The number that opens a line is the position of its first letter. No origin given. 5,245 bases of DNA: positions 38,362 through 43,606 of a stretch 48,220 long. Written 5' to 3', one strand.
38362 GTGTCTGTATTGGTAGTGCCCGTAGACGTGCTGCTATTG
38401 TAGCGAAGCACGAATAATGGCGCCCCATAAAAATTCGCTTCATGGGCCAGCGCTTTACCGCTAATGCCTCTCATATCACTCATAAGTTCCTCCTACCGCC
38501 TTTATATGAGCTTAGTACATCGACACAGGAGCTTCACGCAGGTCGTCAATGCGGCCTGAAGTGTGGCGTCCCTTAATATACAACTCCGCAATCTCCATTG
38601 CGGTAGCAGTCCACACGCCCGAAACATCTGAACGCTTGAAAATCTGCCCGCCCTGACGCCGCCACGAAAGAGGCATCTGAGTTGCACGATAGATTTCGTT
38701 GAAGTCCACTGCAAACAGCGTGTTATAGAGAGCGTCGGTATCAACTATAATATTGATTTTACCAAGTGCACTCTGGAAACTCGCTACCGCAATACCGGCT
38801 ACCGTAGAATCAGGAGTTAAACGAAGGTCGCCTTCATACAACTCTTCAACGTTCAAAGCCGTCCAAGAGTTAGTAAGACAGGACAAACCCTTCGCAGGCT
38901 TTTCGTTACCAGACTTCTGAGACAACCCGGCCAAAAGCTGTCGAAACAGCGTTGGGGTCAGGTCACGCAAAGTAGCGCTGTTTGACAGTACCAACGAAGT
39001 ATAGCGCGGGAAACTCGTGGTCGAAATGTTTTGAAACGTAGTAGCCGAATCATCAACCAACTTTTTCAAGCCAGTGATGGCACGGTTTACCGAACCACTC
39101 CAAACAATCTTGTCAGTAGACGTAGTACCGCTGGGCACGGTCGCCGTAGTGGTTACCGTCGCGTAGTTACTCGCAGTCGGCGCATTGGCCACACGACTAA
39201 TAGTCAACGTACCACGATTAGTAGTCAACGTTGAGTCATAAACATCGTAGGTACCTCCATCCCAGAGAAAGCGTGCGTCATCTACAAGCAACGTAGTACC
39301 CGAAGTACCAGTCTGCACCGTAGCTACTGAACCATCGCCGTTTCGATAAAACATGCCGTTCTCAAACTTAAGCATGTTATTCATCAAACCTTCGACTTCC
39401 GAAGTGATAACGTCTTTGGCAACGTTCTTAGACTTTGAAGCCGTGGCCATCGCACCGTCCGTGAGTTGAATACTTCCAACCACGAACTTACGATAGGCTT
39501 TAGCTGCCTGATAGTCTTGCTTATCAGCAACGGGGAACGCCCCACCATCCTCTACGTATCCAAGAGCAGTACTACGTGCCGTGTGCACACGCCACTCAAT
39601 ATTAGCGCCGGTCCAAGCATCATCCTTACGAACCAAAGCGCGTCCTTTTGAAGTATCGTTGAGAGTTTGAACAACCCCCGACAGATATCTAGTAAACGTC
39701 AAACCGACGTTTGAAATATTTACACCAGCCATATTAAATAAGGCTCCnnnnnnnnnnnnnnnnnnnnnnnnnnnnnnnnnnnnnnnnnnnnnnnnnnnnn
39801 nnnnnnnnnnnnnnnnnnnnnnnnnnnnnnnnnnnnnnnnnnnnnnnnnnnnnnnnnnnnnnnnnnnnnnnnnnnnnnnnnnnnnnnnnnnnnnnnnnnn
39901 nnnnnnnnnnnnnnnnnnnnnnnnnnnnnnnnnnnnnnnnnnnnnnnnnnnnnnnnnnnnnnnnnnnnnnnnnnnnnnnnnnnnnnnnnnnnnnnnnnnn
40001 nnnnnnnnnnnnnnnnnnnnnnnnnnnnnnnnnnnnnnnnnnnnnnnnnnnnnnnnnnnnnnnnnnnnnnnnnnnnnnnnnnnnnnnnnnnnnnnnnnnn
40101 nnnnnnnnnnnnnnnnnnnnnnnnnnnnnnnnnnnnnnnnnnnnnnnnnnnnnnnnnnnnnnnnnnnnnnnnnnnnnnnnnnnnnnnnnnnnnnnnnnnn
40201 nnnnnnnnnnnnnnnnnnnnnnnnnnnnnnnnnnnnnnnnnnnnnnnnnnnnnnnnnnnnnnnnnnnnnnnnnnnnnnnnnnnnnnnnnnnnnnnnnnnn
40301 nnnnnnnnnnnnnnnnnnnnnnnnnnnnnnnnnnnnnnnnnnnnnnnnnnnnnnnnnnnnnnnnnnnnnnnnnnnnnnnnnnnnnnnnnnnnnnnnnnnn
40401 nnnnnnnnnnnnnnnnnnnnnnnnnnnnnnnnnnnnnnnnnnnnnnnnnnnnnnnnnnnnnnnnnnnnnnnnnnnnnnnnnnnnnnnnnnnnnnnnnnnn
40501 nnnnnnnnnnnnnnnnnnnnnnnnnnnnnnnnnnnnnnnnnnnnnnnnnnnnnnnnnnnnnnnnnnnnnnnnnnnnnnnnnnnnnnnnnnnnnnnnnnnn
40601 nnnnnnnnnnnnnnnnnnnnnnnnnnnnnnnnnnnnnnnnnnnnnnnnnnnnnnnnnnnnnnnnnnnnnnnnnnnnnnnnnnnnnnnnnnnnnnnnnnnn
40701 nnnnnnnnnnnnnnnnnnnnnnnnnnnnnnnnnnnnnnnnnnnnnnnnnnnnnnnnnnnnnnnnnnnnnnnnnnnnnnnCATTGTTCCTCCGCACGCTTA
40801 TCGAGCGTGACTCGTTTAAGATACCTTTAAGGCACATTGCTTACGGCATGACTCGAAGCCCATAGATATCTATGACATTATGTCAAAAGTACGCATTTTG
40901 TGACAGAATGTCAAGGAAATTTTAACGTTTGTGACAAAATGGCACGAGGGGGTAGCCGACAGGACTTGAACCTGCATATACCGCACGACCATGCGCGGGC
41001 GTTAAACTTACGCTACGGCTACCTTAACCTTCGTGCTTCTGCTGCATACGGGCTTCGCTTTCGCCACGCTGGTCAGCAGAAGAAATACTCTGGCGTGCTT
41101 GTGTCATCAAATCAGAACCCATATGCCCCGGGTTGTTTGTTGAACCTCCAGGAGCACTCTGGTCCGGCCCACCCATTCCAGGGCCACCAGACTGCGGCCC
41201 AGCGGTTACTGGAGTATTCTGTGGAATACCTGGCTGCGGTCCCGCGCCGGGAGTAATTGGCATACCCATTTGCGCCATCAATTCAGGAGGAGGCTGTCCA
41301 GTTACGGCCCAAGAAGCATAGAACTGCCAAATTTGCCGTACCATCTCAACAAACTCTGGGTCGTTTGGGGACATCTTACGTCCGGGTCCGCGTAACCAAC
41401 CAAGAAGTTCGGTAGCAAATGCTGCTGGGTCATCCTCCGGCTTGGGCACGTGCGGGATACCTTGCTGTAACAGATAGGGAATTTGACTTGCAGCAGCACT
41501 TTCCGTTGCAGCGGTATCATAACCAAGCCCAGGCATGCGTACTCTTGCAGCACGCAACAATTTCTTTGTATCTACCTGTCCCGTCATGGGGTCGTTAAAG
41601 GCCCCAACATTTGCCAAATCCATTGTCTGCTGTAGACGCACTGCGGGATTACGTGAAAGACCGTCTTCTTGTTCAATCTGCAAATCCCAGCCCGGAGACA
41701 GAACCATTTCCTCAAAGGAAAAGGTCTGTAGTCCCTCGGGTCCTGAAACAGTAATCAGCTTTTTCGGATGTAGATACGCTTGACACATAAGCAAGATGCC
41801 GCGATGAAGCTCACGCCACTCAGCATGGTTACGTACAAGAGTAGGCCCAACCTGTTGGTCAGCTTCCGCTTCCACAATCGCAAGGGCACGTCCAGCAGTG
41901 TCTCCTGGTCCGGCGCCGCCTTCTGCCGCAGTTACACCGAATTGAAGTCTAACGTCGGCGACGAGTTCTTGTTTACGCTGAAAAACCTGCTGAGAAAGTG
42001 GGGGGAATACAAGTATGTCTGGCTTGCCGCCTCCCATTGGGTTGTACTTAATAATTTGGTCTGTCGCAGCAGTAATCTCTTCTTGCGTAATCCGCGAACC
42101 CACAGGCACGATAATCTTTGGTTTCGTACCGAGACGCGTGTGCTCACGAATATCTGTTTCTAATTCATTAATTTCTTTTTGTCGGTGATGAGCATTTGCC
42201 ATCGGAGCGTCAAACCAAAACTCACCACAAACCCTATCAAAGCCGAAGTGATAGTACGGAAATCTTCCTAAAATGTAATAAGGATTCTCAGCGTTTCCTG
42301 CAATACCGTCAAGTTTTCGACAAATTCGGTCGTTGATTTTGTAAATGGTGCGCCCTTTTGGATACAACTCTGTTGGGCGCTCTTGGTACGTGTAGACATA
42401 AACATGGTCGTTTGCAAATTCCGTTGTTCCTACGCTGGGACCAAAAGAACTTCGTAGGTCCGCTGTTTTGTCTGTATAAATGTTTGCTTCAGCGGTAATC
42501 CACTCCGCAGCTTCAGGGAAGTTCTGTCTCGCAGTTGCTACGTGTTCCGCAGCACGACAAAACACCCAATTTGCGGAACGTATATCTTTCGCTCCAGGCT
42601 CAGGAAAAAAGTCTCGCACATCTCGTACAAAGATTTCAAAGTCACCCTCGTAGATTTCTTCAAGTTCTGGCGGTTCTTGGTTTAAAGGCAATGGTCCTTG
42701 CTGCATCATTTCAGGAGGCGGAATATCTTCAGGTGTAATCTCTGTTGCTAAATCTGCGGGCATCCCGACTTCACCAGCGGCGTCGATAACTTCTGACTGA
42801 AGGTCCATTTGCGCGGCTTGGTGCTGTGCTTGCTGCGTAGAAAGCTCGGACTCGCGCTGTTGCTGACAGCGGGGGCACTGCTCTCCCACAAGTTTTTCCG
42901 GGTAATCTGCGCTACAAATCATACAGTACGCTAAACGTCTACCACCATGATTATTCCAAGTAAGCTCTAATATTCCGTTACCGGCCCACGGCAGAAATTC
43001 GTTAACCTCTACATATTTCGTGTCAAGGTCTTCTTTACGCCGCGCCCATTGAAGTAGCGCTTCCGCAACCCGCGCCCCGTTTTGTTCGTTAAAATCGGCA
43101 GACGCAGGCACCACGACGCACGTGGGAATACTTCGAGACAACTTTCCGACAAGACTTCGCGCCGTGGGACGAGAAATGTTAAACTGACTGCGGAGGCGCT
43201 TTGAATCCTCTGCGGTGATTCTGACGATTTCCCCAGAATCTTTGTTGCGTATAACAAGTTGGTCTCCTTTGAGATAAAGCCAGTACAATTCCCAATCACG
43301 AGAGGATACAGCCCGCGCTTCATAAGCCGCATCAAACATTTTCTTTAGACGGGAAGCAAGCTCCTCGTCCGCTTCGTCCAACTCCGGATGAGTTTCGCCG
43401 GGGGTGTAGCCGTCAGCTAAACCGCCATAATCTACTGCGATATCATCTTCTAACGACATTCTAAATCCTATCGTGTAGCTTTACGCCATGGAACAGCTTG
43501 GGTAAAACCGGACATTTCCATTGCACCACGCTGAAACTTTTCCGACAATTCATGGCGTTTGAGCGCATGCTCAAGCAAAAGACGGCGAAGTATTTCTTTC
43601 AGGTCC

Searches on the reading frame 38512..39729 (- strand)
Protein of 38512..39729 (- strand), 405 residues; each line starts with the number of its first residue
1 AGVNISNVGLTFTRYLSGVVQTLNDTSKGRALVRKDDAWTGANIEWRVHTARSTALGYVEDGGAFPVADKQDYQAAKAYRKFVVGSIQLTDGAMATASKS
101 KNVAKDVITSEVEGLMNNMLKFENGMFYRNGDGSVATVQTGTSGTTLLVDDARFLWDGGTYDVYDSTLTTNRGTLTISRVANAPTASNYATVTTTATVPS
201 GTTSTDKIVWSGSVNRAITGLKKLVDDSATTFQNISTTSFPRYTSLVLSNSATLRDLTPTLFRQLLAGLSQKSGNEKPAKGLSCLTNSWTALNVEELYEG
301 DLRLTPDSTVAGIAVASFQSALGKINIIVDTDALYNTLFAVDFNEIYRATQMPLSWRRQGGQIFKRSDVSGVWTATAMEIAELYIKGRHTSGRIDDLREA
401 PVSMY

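Call 15: search_protein_families(library=phrogs, proteins=[window:38512-39729:-], max_evalue=0.001)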
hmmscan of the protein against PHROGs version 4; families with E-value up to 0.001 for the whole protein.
window:38512-39729:- (405 aa): 1 family
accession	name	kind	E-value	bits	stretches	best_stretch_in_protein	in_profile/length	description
phrog_14242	-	head and packaging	8.7e-35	121.1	1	39-401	43-392/396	major head protein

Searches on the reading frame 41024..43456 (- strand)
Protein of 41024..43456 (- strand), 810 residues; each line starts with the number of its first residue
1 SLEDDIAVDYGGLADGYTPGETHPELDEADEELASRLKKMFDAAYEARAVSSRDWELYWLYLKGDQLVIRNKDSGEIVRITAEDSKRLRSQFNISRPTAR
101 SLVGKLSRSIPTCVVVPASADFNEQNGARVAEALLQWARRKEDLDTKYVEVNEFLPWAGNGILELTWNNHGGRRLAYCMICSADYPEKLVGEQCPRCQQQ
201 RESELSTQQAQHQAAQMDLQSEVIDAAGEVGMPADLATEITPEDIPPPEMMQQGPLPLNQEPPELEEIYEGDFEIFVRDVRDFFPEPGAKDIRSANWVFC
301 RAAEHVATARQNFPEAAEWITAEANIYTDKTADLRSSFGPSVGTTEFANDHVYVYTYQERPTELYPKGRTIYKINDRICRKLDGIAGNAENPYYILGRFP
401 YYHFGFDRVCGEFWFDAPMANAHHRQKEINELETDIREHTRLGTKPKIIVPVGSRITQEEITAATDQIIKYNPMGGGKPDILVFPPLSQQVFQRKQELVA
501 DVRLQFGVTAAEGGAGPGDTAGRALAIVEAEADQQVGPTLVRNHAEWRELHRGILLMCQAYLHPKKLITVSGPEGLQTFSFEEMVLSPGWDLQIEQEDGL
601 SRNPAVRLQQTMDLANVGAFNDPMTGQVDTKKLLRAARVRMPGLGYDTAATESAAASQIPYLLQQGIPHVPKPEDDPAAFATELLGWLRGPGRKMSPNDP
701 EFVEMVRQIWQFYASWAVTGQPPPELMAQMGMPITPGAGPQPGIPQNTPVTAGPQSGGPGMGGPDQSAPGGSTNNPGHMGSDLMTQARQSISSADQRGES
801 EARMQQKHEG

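Call 15: search_protein_families(library=phrogs, proteins=[window:41024-43456:-], max_evalue=0.001)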
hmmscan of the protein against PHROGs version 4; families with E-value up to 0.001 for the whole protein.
window:41024-43456:- (810 aa): 2 families
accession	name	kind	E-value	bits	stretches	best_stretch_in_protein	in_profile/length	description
phrog_156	-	head and packaging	2.2e-27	96.8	2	281-586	156-486/681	portal protein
phrog_332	-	connector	3.9e-08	33.1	1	389-546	255-413/560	head-tail adaptor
